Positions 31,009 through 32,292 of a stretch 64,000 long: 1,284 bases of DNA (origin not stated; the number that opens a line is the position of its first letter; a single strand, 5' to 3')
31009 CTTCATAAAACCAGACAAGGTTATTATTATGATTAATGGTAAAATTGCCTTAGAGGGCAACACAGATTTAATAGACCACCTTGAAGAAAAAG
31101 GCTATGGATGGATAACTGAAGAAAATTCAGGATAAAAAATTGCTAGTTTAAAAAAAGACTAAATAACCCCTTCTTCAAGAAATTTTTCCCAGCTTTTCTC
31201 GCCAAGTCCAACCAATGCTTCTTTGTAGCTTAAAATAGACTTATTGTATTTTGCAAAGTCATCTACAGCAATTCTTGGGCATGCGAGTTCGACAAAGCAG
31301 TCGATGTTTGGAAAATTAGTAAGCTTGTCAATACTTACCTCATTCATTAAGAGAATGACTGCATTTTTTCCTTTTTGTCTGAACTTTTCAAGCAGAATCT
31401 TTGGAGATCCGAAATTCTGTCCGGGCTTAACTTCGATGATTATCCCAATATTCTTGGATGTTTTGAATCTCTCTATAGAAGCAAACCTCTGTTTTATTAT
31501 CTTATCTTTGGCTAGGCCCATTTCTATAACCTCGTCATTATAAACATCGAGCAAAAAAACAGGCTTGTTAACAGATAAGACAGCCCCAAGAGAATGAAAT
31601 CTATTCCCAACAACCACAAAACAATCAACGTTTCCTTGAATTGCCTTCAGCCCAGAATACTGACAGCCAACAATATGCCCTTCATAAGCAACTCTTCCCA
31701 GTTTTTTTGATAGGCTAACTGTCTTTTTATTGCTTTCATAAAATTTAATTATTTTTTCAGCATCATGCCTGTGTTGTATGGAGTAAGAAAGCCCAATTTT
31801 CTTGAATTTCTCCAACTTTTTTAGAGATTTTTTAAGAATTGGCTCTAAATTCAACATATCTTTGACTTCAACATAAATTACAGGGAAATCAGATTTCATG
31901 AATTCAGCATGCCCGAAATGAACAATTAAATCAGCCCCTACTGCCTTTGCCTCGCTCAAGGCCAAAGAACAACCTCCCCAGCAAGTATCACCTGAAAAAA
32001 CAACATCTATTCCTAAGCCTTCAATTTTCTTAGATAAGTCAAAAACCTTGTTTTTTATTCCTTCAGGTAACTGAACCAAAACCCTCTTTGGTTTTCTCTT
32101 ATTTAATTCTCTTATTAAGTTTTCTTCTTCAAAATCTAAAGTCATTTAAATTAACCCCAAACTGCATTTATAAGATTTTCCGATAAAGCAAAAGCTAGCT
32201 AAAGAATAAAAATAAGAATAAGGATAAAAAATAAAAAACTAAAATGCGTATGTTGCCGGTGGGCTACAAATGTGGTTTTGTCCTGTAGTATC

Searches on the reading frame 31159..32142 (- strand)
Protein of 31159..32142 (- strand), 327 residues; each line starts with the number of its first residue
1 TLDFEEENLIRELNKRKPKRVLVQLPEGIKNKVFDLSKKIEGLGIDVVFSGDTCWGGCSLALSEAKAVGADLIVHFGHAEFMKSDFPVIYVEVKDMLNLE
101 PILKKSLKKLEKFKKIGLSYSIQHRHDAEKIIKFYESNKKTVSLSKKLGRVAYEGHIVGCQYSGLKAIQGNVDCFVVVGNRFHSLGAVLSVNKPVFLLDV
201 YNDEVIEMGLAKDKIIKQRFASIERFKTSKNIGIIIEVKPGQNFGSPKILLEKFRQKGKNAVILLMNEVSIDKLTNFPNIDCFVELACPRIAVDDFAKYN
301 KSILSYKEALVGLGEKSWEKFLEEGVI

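Call 39: search_protein_families(library=pfam, proteins=[window:31159-32142:-], max_evalue=0.01)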
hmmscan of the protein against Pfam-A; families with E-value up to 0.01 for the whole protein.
window:31159-32142:- (327 aa): 2 families
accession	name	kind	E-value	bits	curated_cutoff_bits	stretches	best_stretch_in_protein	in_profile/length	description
PF01866.22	Diphthamide_syn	-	3.9e-72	243.6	33.2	1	25-319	1-298/302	Putative diphthamide synthesis protein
PF21754.2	DacZ_A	-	0.0084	17.1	28.3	0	63-135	8-83/109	Probable sensor domain DacZ_A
